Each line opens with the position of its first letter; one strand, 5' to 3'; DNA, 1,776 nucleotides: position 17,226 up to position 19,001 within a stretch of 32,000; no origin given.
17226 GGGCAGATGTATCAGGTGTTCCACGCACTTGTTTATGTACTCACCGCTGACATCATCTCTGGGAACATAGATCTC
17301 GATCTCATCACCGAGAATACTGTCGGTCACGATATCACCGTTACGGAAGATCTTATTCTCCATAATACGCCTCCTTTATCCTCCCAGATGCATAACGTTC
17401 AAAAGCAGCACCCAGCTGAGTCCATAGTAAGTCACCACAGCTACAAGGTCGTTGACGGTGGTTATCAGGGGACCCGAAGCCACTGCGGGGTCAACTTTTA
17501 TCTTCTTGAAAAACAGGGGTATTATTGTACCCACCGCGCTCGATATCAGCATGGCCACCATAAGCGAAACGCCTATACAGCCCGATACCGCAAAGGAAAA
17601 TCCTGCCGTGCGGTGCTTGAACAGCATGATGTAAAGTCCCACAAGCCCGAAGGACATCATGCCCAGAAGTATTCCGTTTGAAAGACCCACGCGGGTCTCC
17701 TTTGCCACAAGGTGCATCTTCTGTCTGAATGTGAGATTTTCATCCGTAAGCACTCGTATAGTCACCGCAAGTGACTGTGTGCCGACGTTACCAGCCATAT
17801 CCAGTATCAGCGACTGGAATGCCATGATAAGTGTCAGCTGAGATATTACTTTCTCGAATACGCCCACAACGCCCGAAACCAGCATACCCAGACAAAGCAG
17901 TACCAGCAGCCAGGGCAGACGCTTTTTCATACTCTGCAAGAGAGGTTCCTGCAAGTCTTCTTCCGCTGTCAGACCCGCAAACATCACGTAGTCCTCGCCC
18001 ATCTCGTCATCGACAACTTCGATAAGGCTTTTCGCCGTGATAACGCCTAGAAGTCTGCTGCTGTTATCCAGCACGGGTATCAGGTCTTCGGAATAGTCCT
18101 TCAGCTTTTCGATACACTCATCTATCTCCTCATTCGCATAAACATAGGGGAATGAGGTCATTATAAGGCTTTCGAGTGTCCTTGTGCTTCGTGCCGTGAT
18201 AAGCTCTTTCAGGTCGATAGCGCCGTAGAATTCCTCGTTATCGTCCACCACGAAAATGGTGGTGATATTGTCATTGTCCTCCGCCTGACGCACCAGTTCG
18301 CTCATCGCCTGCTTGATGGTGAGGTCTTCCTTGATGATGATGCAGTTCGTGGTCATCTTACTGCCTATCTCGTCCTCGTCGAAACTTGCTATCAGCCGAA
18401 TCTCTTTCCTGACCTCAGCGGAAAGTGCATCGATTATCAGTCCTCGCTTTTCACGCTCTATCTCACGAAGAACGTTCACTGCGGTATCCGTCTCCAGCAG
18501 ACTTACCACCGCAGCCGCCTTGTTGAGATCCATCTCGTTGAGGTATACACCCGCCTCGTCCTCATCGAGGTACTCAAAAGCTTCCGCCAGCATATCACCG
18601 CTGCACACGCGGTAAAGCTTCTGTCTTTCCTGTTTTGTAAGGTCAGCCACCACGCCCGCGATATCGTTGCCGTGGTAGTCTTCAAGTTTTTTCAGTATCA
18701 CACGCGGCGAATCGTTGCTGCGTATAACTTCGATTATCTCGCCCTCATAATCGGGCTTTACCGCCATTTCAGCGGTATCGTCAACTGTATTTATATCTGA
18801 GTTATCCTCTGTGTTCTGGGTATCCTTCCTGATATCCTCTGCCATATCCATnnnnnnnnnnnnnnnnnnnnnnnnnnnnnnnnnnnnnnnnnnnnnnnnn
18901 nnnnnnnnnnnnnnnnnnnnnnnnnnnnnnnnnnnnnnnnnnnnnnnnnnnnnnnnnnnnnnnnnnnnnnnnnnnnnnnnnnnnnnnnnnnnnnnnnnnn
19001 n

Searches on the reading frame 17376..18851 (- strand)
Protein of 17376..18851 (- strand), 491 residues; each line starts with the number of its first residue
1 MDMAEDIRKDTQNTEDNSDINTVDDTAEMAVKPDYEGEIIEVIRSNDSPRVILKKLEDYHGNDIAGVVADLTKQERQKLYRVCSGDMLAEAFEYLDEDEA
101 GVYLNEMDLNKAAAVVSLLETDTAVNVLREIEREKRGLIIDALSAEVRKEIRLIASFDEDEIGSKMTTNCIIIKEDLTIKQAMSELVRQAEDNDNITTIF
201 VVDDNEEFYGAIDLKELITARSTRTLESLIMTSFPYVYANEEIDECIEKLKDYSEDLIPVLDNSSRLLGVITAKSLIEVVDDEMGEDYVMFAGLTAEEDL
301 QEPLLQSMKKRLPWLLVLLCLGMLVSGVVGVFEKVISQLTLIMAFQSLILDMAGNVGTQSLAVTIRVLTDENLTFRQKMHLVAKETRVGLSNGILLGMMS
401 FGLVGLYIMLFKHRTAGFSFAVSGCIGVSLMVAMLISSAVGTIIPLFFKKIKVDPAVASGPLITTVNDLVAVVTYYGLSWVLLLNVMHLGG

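Call 9: search_protein_families(library=pfam, proteins=[window:17376-18851:-])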
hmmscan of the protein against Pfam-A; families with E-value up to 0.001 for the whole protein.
window:17376-18851:- (491 aa): 3 families
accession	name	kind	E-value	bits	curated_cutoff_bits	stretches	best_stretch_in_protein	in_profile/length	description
PF01769.21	MgtE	-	1.9e-31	109.4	27.6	1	347-477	2-124/125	Divalent cation transporter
PF03448.22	MgtE_N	-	1e-19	71.4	25.9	1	60-160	2-102/102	MgtE intracellular N domain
PF00571.33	CBS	-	1.2e-14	54.7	24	2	166-220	5-54/57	CBS domain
